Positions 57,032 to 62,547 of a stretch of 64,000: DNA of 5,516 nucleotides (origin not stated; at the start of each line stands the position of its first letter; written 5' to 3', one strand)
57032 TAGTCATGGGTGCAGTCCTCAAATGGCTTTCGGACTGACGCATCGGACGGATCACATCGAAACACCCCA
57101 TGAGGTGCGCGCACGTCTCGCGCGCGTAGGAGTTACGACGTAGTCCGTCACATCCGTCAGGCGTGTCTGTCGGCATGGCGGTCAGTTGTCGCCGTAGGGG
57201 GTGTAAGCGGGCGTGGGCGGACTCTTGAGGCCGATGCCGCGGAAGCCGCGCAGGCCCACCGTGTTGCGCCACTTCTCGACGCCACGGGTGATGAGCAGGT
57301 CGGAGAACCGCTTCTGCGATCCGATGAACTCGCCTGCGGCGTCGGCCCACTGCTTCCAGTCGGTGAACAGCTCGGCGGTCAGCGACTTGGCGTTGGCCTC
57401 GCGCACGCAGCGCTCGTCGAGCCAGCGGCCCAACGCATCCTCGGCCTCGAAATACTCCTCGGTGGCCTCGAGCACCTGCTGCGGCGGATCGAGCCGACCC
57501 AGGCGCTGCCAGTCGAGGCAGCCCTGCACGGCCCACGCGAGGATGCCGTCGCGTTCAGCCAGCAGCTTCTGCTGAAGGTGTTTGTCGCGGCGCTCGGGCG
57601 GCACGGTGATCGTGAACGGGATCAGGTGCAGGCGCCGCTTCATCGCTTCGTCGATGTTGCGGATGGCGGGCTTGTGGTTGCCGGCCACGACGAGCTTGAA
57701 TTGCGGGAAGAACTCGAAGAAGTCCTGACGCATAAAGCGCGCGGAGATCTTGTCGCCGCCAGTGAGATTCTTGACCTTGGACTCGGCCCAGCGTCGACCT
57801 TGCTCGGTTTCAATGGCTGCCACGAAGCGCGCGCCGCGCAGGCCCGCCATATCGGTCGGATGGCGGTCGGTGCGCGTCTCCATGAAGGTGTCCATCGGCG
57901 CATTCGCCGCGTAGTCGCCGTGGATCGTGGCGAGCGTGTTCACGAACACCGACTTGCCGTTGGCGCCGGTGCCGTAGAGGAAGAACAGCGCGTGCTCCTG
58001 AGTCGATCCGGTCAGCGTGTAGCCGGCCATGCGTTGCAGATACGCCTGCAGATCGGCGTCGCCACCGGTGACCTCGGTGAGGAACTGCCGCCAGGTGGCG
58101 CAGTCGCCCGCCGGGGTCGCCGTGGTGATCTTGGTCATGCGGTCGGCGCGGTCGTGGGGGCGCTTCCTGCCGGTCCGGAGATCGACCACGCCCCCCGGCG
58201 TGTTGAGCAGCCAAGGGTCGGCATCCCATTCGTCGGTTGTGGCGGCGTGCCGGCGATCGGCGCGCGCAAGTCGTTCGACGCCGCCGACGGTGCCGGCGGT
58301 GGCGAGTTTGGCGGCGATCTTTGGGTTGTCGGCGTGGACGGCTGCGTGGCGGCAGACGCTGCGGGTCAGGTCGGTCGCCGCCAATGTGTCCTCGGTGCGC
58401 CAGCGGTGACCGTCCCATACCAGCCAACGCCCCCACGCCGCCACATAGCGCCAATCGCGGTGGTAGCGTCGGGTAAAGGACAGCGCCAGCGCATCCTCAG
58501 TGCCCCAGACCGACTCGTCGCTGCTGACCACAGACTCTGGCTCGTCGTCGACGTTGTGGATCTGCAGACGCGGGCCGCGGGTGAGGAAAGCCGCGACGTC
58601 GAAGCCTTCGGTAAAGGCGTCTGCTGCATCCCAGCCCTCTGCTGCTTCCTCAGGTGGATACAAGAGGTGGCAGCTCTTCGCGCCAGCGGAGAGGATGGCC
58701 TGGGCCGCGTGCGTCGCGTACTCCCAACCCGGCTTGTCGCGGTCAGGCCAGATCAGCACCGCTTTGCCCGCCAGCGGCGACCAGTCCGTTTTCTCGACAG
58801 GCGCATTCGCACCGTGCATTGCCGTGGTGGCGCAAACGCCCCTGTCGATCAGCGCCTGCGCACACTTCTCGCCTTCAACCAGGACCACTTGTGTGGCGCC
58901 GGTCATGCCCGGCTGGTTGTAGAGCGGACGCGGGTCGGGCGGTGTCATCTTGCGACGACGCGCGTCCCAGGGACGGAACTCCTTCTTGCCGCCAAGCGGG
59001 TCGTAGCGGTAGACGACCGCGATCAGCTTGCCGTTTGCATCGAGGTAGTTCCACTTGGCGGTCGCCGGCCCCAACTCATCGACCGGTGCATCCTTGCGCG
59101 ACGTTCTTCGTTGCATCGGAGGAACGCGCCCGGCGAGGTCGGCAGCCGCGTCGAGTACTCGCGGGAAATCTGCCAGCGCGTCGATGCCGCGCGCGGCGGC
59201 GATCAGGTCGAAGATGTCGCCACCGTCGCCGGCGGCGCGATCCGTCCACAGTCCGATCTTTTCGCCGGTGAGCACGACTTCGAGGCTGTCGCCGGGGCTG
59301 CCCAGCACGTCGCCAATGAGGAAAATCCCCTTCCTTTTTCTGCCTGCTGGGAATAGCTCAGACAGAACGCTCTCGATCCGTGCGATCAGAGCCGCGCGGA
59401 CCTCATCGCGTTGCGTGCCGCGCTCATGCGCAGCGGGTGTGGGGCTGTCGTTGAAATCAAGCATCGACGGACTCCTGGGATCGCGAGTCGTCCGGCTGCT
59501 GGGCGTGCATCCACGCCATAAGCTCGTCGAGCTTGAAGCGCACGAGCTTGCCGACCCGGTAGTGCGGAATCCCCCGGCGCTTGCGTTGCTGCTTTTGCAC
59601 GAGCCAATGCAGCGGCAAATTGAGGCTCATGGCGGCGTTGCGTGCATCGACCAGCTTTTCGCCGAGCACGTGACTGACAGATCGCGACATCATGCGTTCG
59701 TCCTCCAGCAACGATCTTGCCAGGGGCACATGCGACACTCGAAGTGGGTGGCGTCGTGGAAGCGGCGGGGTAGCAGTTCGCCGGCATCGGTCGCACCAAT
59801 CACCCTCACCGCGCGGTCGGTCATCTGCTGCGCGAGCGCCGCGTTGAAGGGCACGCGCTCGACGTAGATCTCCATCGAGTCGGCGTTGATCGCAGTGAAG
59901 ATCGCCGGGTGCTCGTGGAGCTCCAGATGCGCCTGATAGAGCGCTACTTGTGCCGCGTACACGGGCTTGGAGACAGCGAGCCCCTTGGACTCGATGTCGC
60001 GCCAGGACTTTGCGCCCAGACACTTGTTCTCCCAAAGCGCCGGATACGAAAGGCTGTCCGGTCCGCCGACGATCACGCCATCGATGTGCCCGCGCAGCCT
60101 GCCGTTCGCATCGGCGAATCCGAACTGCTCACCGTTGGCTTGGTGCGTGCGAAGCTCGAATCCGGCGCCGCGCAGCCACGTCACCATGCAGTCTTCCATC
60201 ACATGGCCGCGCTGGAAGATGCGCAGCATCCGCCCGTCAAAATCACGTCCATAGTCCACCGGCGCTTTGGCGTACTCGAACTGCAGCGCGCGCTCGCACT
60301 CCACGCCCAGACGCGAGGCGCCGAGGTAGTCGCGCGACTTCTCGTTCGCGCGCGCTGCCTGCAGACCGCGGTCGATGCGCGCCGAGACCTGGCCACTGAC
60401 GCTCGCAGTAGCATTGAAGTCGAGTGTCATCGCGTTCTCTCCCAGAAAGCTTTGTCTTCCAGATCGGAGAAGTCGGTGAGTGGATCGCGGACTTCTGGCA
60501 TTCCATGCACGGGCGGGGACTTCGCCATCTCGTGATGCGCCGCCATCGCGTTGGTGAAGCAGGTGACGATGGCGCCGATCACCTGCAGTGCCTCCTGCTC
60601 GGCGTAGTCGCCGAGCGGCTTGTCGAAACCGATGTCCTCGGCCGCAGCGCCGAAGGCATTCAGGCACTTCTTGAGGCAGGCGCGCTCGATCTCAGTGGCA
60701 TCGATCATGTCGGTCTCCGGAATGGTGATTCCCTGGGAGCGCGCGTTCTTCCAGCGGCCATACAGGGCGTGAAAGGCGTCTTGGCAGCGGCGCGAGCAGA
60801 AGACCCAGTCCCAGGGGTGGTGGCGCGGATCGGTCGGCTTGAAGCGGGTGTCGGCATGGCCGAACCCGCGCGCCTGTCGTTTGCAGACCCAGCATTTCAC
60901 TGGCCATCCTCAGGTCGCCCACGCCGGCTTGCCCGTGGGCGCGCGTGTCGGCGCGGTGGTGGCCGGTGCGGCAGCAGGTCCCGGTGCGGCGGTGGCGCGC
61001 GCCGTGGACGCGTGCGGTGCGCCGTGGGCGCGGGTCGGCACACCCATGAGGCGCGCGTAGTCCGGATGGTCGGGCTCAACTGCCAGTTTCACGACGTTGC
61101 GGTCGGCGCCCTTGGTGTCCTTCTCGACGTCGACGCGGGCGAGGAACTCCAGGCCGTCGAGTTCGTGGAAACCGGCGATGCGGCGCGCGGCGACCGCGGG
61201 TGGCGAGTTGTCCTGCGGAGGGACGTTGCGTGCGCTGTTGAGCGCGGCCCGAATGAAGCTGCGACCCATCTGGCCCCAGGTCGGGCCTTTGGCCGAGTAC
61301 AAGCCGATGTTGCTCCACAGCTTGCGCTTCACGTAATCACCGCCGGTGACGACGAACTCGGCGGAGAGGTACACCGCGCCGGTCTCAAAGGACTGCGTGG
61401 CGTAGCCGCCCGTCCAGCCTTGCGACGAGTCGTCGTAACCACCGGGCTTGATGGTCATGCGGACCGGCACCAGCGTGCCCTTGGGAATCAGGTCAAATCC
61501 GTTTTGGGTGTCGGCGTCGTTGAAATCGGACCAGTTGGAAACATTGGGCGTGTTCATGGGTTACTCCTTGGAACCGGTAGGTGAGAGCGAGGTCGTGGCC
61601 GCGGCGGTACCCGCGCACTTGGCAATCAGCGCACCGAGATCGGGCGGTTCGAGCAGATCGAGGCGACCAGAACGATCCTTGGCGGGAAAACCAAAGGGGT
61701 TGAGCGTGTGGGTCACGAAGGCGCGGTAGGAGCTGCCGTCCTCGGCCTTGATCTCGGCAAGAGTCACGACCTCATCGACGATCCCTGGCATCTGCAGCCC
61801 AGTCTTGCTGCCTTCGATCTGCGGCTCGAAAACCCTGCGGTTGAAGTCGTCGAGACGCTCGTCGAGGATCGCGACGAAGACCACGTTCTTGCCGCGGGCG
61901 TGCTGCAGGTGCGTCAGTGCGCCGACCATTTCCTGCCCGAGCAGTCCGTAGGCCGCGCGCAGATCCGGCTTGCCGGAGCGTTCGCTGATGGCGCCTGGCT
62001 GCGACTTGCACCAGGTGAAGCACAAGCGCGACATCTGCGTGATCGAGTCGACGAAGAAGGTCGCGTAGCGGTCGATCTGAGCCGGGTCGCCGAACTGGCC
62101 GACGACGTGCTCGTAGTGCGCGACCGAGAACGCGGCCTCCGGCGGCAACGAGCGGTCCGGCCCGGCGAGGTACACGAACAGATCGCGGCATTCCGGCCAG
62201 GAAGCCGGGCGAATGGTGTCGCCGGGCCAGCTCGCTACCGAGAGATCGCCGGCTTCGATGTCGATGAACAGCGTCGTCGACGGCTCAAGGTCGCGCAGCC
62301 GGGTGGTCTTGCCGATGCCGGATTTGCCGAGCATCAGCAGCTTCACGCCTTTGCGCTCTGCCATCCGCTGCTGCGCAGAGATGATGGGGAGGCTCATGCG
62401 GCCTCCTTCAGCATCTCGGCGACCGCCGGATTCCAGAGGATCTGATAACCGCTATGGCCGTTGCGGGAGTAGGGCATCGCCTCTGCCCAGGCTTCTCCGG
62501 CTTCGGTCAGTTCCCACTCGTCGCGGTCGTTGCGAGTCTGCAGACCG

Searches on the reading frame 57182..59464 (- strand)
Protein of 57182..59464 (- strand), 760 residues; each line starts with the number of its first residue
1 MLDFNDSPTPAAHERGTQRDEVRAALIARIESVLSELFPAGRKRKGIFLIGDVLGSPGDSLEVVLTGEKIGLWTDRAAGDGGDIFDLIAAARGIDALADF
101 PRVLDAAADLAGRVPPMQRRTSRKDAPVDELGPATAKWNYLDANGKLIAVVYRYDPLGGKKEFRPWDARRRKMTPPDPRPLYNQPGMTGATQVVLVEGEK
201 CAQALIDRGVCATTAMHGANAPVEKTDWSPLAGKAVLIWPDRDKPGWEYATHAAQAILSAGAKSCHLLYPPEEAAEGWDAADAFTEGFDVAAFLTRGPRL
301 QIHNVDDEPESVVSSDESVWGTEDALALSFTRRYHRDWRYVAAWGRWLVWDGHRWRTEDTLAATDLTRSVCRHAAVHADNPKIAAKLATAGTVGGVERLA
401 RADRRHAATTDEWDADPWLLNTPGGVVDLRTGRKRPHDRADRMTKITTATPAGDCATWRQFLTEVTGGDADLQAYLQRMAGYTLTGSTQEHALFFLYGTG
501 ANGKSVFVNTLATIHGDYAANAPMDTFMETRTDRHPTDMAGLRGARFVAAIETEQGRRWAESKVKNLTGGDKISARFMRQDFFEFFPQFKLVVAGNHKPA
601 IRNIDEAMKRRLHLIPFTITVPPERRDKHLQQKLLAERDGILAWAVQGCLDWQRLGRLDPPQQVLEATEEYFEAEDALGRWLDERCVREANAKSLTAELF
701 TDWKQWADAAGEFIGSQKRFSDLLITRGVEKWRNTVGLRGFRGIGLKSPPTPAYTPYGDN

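Call 56: search_protein_families(library=phrogs, proteins=[window:57182-59464:-], max_evalue=0.00001)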
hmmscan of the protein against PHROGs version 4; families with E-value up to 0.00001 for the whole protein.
window:57182-59464:- (760 aa): 10 families
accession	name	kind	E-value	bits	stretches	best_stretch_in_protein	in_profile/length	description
phrog_6088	-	DNA, RNA and nucleotide metabolism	7.3e-241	802.8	1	94-749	118-767/772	DNA primase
phrog_2478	-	DNA, RNA and nucleotide metabolism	2.2e-115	387.7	1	314-748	398-842/854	DNA polymerase/primase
phrog_1156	-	DNA, RNA and nucleotide metabolism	5.4e-105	353.7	1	323-755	366-834/855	DNA primase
phrog_1829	-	DNA, RNA and nucleotide metabolism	2.1e-96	324.8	1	328-748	331-757/772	DNA primase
phrog_16950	-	DNA, RNA and nucleotide metabolism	7.7e-66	223.5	1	322-734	367-815/843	DNA primase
phrog_1883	-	DNA, RNA and nucleotide metabolism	1.3e-64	219.8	1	407-746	404-747/756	DNA helicase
phrog_864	-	DNA, RNA and nucleotide metabolism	7.4e-55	187.9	1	409-734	280-610/1064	DNA primase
phrog_7601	-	unknown function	1e-31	111.4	1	480-735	9-261/289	-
phrog_239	-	DNA, RNA and nucleotide metabolism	4.8e-23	83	1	129-295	140-306/801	DNA primase/helicase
phrog_16213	-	DNA, RNA and nucleotide metabolism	2.4e-16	60.2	1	419-647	315-547/732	DNA primase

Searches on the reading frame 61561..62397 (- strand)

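Call 56: search_protein_families(library=phrogs, proteins=[window:61561-62397:-], max_evalue=0.00001)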
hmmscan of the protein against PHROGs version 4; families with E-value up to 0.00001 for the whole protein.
window:61561-62397:- (278 aa): 2 families
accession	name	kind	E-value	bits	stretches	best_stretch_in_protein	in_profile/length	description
phrog_124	-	DNA, RNA and nucleotide metabolism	8.1e-43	148.2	1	1-269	27-265/382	Sak4-like ssDNA annealing protein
phrog_32843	-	unknown function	1.1e-23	84.3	1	189-268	3-82/90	-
